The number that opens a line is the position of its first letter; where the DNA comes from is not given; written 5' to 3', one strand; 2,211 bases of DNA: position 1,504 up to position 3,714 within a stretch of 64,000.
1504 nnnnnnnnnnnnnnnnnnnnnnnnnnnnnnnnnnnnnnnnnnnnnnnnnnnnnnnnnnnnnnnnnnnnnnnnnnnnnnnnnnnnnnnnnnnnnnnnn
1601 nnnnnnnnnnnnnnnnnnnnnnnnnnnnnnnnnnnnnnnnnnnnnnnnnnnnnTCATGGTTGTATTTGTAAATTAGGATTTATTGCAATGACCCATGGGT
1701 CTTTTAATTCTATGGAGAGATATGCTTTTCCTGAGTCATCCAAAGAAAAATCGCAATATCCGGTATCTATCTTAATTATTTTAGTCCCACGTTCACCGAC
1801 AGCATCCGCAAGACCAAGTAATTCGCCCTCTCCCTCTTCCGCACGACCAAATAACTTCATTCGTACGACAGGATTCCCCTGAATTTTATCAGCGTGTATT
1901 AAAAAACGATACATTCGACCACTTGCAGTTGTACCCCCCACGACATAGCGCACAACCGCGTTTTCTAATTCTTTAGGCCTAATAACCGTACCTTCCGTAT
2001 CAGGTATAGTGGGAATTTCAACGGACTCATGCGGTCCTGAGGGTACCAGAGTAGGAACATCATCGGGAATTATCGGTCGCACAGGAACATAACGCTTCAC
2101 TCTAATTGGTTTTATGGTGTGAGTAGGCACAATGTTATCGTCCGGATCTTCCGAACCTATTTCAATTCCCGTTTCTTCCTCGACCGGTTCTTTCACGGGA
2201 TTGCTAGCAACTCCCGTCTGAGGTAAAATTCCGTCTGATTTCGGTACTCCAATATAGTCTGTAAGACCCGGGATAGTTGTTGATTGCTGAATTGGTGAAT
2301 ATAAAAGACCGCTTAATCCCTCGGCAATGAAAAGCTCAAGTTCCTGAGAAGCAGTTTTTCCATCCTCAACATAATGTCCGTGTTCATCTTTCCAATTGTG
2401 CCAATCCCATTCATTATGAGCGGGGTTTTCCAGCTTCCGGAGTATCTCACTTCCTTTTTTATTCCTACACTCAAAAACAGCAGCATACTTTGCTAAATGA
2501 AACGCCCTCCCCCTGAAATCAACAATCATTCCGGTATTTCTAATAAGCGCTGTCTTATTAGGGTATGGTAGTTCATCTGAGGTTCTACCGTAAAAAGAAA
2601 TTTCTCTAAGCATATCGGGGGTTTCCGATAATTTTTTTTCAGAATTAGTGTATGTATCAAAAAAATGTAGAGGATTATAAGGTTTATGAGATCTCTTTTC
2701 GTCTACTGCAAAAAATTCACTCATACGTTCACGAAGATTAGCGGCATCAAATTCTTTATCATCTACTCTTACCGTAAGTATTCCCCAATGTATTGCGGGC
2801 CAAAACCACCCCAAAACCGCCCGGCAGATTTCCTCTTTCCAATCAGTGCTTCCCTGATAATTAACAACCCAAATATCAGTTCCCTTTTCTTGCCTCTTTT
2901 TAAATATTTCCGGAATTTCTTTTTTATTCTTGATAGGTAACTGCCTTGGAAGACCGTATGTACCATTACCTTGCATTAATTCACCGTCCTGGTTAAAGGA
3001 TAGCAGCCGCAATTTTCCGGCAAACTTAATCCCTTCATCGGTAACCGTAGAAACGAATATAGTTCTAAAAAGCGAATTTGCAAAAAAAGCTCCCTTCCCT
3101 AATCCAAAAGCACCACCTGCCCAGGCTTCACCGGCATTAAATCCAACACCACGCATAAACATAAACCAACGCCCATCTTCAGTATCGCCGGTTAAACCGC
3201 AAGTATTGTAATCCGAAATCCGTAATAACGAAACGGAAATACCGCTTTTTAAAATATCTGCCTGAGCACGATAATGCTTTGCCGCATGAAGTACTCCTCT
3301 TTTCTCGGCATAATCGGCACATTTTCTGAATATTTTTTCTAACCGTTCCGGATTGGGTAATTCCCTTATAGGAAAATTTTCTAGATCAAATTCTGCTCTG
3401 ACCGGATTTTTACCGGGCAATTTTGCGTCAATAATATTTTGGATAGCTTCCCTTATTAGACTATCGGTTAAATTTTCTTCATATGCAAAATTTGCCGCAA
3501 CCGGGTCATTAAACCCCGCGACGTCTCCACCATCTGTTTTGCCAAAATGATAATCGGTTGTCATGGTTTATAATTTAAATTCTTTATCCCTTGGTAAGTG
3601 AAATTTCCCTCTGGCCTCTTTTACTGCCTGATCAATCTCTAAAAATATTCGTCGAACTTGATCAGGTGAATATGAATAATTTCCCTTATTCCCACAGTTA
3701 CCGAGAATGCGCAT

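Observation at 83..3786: Four-gene GHKL-ATPase cassette: a candidate uncharacterised defence system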

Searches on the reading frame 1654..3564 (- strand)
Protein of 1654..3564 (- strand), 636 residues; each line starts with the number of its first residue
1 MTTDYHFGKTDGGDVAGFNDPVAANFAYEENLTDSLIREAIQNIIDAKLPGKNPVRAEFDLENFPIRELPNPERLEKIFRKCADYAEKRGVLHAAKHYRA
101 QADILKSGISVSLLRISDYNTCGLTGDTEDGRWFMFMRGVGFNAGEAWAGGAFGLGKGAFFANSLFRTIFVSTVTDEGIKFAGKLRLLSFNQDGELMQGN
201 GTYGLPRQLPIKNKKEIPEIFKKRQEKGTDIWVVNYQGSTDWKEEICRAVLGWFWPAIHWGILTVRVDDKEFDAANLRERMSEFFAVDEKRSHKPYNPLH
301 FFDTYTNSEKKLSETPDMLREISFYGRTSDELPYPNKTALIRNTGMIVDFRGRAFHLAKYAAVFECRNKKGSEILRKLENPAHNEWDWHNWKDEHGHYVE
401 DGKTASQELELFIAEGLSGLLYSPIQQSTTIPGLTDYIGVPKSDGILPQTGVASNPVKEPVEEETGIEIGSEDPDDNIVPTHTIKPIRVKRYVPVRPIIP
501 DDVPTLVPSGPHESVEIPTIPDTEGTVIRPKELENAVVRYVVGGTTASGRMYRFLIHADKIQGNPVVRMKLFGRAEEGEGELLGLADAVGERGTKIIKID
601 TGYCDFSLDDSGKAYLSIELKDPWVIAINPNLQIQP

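Call 3: search_protein_families(library=pfam, proteins=[window:1654-3564:-], max_evalue=0.01)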
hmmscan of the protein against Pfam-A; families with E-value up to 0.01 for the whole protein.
window:1654-3564:- (636 aa): 0 families

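Call 4: search_protein_families(library=padloc, proteins=[window:1654-3564:-], max_evalue=0.01)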
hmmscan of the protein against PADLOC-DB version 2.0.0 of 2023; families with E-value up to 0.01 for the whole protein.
window:1654-3564:- (636 aa): 1 family
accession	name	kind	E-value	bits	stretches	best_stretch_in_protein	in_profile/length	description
PDLC04582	PDC-M33A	-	7.2e-80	267.4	1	1-439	1-427/627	-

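Call 7: search_protein_families(library=ncbifam, proteins=[window:1654-3564:-], max_evalue=0.1)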
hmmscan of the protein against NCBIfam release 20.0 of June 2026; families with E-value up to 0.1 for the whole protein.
window:1654-3564:- (636 aa): 0 families

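Call 8: search_protein_families(library=phrogs, proteins=[window:1654-3564:-], max_evalue=0.1)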
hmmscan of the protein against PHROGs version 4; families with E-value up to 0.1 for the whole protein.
window:1654-3564:- (636 aa): 1 family
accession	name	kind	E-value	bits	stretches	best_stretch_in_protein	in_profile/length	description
phrog_33214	-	unknown function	0.083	14.3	0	280-308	62-89/107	-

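Call 42: search_solved_structures(query=A4, max_evalue=1, show_alignments=2)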
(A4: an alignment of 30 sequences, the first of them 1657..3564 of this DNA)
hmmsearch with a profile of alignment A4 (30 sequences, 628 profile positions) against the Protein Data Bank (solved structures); distinct sequences matched with E-value up to 1: 0.

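Call 43: search_protein_families(library=pfam, alignment_id=A4, max_evalue=5)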
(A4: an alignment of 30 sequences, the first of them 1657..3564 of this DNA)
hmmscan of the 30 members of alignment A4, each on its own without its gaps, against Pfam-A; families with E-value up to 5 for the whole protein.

A. member 1, window:1657-3564:- (636 aa): 0 families

B. families by the number of members that match (of 30 scanned): 22 families
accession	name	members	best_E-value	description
PF19995.5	iSTAND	4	0.026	inactive STAND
PF24463.1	DUF7577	1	0.026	Domain of unknown function (DUF7577)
PF18785.7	Inv-AAD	1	0.039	Invertebrate-AID/APOBEC-deaminase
PF20545.3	DUF6759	1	0.043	Domain of unknown function (DUF6759)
PF23463.1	WWE_2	1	0.059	WWE domain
PF17249.8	DUF5318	1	0.06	Family of unknown function (DUF5318)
PF07830.18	PP2C_C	1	0.079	Protein serine/threonine phosphatase 2C, C-terminal domain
PF21615.3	CBM-like_2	1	0.085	Carbohydrate binding module-like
PF22297.1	PccH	1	0.1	PccH Cytochrome c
PF04360.17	Serglycin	1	0.1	Serglycin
PF14687.11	DUF4460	1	0.11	Domain of unknown function (DUF4460)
PF13589.12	HATPase_c_3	1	0.11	Histidine kinase-, DNA gyrase B-, and HSP90-like ATPase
PF16031.10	TonB_N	1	0.12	TonB polyproline region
PF05370.16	DUF749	1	0.16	Domain of unknown function (DUF749)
PF22226.1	Mre11_C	1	0.18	Mre11 C-terminal Rad50-binding domain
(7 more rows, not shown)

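Call 51: search_dna_similar(query=window:1657-3564:-, collection=plasmids, mode=protein, max_evalue=0.001, max_rows=20)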
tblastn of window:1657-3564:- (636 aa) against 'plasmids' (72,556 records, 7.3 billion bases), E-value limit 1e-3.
Records with a match: 26; places in all: 26; records where one place covers at least 80% of the query: 0.
Best place of each record, by identity: <60% 26.
By first word of the organism name: Ligilactobacillus 9; Lactococcus 6; Priestia 2; Deinococcus 1; Paenarthrobacter 1; Arthrobacter 1; Planococcus 1; Halobacterium 1; Halorussus 1; Halomicrobium 1; and 2 more.
By predicted mobility (MOB-suite, as given by PLSDB): non-mobilizable 11; mobilizable 9; conjugative 6.
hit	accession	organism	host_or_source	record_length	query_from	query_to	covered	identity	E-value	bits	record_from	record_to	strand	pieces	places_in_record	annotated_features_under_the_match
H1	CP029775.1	Deinococcus actinosclerus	mixed culture,wastewater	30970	5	386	60%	36.2%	1e-42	173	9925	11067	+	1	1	hypothetical protein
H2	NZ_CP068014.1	Paenarthrobacter ureafaciens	cell culture,in the nicotine environment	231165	17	470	71%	28.5%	3e-22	110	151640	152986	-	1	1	hypothetical protein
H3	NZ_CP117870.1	Arthrobacter agilis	cell culture,Middle part of the water ...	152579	1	440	69%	28.3%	2e-20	104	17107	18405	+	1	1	hypothetical protein (x2)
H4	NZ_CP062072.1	Ligilactobacillus salivarius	swine,cell culture,feces,feces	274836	28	438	65%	27.1%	3e-20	103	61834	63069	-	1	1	hypothetical protein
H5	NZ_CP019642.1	Planococcus lenghuensis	whole organism,crude oil-contamination ...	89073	19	457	69%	25.2%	1e-13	83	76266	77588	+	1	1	hypothetical protein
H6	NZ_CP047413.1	Ligilactobacillus salivarius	Equus caballus,Isolated and purified ...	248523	28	438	65%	26.7%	1e-20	105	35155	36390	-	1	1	hypothetical protein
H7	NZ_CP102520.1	Ligilactobacillus salivarius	Homo sapiens,Cell culture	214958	28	438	65%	26.5%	8e-19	99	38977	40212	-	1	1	hypothetical protein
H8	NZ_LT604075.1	Ligilactobacillus salivarius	-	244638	28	438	65%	26.3%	2e-19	100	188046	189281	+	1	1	hypothetical protein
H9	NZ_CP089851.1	Ligilactobacillus salivarius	Pig,faecal sample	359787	28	438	65%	26.0%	6e-20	102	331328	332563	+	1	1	hypothetical protein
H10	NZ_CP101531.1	Ligilactobacillus salivarius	Xinyang black-feather laying hens,mixed ...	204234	28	438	65%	25.8%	2e-18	98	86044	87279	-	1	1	hypothetical protein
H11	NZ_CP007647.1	Ligilactobacillus salivarius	swine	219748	28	438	65%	25.7%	2e-19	101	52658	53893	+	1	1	hypothetical protein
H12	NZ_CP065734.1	Lactococcus lactis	-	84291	20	438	66%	25.0%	1e-13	83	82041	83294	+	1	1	hypothetical protein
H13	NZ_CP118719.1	Priestia aryabhattai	Pure isolate,Tap water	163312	1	393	62%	26.5%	2e-18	98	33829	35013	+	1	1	hypothetical protein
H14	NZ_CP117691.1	Priestia megaterium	ginseng,Single cell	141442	1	393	62%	26.5%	2e-18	97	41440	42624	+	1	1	hypothetical protein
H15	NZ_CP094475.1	Lactococcus lactis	kefir grains,pure culture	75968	20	438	66%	24.7%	1e-13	82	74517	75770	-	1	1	hypothetical protein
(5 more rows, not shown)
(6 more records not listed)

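Call 53: get_annotated_region(hit=H1, flank=6000)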
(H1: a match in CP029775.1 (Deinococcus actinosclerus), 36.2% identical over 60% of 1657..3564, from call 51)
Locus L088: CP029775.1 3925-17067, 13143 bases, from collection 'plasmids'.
description: Deinococcus actinosclerus strain SJTR plasmid unnamed1, complete sequence
organism: Deinococcus actinosclerus (NCBI taxid 1768108)
taxonomy: Bacteria; Deinococcota; Deinococci; Deinococcales; Deinococcaceae; Deinococcus; Deinococcus actinosclerus
host: -; source: mixed culture,wastewater; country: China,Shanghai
typing (MOB-suite, as given by PLSDB): non-mobilizable
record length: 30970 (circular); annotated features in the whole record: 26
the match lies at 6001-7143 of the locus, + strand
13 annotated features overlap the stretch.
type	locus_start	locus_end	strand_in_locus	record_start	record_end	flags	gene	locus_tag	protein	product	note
CDS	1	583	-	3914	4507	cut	-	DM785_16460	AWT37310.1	hypothetical protein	-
CDS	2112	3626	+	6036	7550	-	-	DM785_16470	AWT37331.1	DNA cytosine methyltransferase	-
CDS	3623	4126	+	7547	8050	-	-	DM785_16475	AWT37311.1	very short patch repair endonuclease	-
CDS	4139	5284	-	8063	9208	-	-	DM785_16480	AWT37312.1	hypothetical protein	-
CDS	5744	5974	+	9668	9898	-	-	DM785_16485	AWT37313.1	hypothetical protein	-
CDS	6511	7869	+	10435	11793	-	-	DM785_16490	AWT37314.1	hypothetical protein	-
CDS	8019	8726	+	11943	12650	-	-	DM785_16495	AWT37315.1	hypothetical protein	-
CDS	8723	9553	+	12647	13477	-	-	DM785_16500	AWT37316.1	hypothetical protein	-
CDS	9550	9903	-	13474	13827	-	-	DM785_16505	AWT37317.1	hypothetical protein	-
CDS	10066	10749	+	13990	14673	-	-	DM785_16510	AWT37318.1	hypothetical protein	-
CDS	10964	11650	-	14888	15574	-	-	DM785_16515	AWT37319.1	resolvase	-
CDS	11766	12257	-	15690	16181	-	-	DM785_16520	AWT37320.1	hypothetical protein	-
CDS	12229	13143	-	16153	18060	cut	-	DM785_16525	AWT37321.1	hypothetical protein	-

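Call 54: get_annotated_region(hit=H12, flank=7000)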
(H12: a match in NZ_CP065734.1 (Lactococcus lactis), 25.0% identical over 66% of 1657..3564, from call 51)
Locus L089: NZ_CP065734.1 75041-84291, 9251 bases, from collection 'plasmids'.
description: Lactococcus lactis strain FDAARGOS_866 plasmid unnamed4, complete sequence
organism: Lactococcus lactis (NCBI taxid 1358)
taxonomy: Bacteria; Bacillota; Bacilli; Lactobacillales; Streptococcaceae; Lactococcus; Lactococcus lactis
host: -; source: -; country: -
typing (MOB-suite, as given by PLSDB): mobilizable; replicon rep_cluster_2422; relaxase MOB_Unknown
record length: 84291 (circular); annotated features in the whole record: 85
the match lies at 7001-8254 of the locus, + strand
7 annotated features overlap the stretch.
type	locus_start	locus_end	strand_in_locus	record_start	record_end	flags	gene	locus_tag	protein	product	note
CDS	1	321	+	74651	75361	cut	-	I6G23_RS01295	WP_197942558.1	hypothetical protein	-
CDS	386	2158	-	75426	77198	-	-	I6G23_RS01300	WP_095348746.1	AlwI family type II restriction endonuclease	-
CDS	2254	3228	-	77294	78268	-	-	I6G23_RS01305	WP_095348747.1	Dam family site-specific DNA-(adenine-N6)-methyltransferase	GO:0006306 - DNA methylation [Evidence IEA]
CDS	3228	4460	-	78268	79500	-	-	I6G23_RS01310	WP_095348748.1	DNA adenine methylase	GO:0032775 - DNA methylation on adenine [Evidence IEA]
CDS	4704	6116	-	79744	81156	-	-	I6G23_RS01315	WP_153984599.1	protein kinase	GO:0006468 - protein phosphorylation [Evidence IEA]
CDS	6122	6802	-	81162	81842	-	-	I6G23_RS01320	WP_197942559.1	IS6 family transposase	-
CDS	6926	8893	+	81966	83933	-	-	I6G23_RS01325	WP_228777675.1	hypothetical protein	-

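Call 55: get_annotated_region(hit=H13, flank=6000)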
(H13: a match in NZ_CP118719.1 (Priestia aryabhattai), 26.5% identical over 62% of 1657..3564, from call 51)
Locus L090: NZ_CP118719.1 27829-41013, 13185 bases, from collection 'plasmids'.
description: Priestia aryabhattai strain G5MAi6 plasmid pG5MAi6_1, complete sequence
organism: Priestia aryabhattai (NCBI taxid 412384)
taxonomy: Bacteria; Bacillota; Bacilli; Bacillales; Bacillaceae; Priestia; Priestia aryabhattai
host: -; source: Pure isolate,Tap water; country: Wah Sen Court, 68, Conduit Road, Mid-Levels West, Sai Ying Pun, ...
typing (MOB-suite, as given by PLSDB): non-mobilizable; replicon rep_cluster_385
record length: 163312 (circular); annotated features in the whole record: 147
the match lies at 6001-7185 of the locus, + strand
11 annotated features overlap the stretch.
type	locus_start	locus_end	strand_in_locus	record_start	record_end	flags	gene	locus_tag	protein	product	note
CDS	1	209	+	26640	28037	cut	-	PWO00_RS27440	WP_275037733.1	MFS transporter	-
CDS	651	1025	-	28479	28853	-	-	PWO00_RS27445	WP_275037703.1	DUF5412 family protein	-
CDS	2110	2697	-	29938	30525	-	-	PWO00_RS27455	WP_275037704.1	hypothetical protein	-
CDS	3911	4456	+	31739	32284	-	-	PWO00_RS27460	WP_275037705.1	hypothetical protein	-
CDS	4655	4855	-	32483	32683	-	-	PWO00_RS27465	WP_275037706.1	hypothetical protein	-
CDS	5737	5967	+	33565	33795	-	-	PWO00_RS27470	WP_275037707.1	hypothetical protein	-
CDS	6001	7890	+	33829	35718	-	-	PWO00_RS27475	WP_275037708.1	hypothetical protein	-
CDS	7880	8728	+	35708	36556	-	-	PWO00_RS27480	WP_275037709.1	hypothetical protein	-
CDS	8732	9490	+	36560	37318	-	-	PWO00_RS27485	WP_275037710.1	DUF6339 family protein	-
CDS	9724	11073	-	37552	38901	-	-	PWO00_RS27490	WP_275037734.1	MutH/Sau3AI family endonuclease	-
CDS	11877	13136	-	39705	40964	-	dcm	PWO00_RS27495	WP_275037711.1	DNA (cytosine-5-)-methyltransferase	GO:0006304 - DNA modification [Evidence IEA]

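Call 57: get_annotated_region(hit=H4, flank=7000)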
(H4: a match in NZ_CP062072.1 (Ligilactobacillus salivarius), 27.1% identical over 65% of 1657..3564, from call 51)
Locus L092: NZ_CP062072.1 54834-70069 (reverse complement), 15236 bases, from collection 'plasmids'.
description: Ligilactobacillus salivarius strain ZLp4b plasmid unnamed1, complete sequence
organism: Ligilactobacillus salivarius (NCBI taxid 1624)
taxonomy: Bacteria; Bacillota; Bacilli; Lactobacillales; Lactobacillaceae; Ligilactobacillus; Ligilactobacillus salivarius
host: -; source: swine,cell culture,feces,feces; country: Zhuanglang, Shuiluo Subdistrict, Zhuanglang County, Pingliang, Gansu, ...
typing (MOB-suite, as given by PLSDB): mobilizable; replicon rep_cluster_1685; relaxase MOBP
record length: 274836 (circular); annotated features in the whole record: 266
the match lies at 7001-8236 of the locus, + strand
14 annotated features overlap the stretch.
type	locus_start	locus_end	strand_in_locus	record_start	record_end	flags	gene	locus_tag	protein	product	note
CDS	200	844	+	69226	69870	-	rhaD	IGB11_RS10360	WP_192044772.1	rhamnulose-1-phosphate aldolase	-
CDS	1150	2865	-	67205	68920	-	-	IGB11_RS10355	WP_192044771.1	hypothetical protein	-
CDS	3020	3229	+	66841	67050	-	-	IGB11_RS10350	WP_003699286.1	hypothetical protein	-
CDS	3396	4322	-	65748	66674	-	-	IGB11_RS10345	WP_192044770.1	site-specific integrase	GO:0015074 - DNA integration [Evidence IEA]; GO:0006310 - DNA recombination [Evidence IEA]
CDS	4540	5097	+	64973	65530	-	-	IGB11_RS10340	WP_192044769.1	restriction endonuclease subunit S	-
CDS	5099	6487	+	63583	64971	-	-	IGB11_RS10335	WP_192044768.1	N-6 DNA methylase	GO:0006306 - DNA methylation [Evidence IEA]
CDS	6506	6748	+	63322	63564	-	-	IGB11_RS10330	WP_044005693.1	hypothetical protein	-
CDS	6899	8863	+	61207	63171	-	-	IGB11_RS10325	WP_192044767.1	hypothetical protein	-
CDS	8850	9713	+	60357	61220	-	-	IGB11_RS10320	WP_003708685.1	hypothetical protein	-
CDS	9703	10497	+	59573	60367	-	-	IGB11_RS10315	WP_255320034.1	DUF6339 family protein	-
CDS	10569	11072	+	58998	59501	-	-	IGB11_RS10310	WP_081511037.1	type IIL restriction-modification enzyme MmeI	-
CDS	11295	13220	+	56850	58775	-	-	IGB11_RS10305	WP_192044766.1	DNA methyltransferase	GO:0006306 - DNA methylation [Evidence IEA]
CDS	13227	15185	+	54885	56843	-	-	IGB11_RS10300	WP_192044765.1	DEAD/DEAH box helicase family protein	-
CDS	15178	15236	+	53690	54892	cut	-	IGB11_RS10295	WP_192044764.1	GIY-YIG nuclease family protein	-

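Call 58: get_annotated_region(hit=H3, flank=7000)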
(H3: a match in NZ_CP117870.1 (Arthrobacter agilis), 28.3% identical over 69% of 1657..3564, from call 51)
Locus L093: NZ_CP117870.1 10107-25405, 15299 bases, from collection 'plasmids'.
description: Arthrobacter agilis strain TMP24 plasmid pAAG24-152, complete sequence
organism: Arthrobacter agilis (NCBI taxid 37921)
taxonomy: Bacteria; Actinomycetota; Actinomycetes; Micrococcales; Micrococcaceae; Arthrobacter; Arthrobacter agilis
host: -; source: cell culture,Middle part of the water column of temporary meltwater pond; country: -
typing (MOB-suite, as given by PLSDB): mobilizable; relaxase MOBF
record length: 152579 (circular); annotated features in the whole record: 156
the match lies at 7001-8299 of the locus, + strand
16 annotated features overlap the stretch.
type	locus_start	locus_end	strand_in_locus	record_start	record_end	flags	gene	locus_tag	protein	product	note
CDS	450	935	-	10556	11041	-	-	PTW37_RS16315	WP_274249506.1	histone-like nucleoid-structuring protein Lsr2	-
CDS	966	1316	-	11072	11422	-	-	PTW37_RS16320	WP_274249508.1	Lsr2 family protein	-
CDS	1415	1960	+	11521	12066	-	-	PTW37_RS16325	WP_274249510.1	hypothetical protein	-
CDS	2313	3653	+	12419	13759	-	dcm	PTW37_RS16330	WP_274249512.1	DNA (cytosine-5-)-methyltransferase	GO:0006304 - DNA modification [Evidence IEA]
CDS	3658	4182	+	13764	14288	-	vsr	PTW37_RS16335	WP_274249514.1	DNA mismatch endonuclease Vsr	GO:0006298 - mismatch repair [Evidence IEA]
CDS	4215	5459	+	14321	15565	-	-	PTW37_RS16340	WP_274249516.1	type II restriction endonuclease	GO:0009307 - DNA restriction-modification system [Evidence IEA]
CDS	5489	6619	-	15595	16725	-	-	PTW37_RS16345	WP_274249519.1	DUF3320 domain-containing protein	-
CDS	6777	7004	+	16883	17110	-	-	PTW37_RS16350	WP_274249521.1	hypothetical protein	-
CDS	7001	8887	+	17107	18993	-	-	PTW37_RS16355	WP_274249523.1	hypothetical protein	-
CDS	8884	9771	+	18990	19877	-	-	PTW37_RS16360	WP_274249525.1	hypothetical protein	-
CDS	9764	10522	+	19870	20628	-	-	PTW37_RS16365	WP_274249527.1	DUF6339 family protein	-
CDS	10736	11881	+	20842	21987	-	-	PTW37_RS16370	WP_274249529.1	Shedu immune nuclease family protein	-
CDS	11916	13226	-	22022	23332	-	-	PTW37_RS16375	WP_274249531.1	ISL3 family transposase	-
CDS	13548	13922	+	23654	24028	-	-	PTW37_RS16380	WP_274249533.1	hypothetical protein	-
CDS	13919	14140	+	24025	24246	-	-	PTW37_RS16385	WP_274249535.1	hypothetical protein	-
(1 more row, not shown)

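Call 72: search_protein_families(library=padloc, proteins=[window:1657-3564:-, L092:6899-8860:+, L090:6001-7887:+, L093:7001-8884:+], max_evalue=1)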
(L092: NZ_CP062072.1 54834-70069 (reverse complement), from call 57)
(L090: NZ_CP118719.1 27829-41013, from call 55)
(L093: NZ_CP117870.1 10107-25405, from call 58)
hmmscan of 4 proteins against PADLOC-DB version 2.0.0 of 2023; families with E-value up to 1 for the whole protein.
window:1657-3564:- (636 aa): 1 family
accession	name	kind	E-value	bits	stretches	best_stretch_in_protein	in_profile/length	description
PDLC04582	PDC-M33A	-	7.2e-80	267.4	1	1-439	1-427/627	-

L092:6899-8860:+ (654 aa): 2 families
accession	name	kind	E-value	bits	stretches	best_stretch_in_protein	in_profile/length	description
PDLC04582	PDC-M33A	-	1.8e-155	517.1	1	12-652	3-625/627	-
PDLC02411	Aga_Helical-REase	-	0.0042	14.3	1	265-303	296-334/378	Class II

L090:6001-7887:+ (629 aa): 1 family
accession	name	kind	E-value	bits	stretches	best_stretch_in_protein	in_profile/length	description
PDLC04582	PDC-M33A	-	1e-209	696.3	1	1-628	1-625/627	-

L093:7001-8884:+ (628 aa): 1 family
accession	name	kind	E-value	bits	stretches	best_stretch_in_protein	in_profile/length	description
PDLC04582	PDC-M33A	-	3.5e-82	275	1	7-628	4-622/627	-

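Call 93: get_annotated_region(hit=H2, flank=6000)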
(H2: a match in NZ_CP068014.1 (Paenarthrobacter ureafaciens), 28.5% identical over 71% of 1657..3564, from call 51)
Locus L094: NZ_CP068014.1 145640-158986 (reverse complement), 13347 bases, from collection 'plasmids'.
description: Paenarthrobacter ureafaciens strain CZY1 plasmid pCZY, complete sequence
organism: Paenarthrobacter ureafaciens (NCBI taxid 37931)
taxonomy: Bacteria; Actinomycetota; Actinomycetes; Micrococcales; Micrococcaceae; Paenarthrobacter; Paenarthrobacter ureafaciens
host: -; source: cell culture,in the nicotine environment; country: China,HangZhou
typing (MOB-suite, as given by PLSDB): conjugative; replicon rep_cluster_856; relaxase MOBP; mating-pair formation MPF_T
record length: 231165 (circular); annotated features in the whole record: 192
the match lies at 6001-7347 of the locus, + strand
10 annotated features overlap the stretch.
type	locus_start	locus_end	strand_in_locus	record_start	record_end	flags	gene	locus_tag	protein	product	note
CDS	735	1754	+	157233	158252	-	-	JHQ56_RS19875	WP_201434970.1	DUF4192 domain-containing protein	-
CDS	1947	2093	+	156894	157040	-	-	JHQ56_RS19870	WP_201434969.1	hypothetical protein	-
CDS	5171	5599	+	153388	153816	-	-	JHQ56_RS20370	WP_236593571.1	hypothetical protein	-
CDS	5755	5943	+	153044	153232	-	-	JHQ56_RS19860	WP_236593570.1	hypothetical protein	-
CDS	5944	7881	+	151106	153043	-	-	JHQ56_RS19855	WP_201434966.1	hypothetical protein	-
CDS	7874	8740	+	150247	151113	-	-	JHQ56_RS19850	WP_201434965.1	hypothetical protein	-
CDS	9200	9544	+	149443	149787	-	-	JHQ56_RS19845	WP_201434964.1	DUF6339 family protein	-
CDS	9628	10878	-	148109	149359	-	-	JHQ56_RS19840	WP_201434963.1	type II restriction endonuclease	GO:0009307 - DNA restriction-modification system [Evidence IEA]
CDS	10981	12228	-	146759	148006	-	dcm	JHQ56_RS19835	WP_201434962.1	DNA (cytosine-5-)-methyltransferase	GO:0006304 - DNA modification [Evidence IEA]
CDS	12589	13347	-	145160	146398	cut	-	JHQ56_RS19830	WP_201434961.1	helix-turn-helix domain-containing protein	-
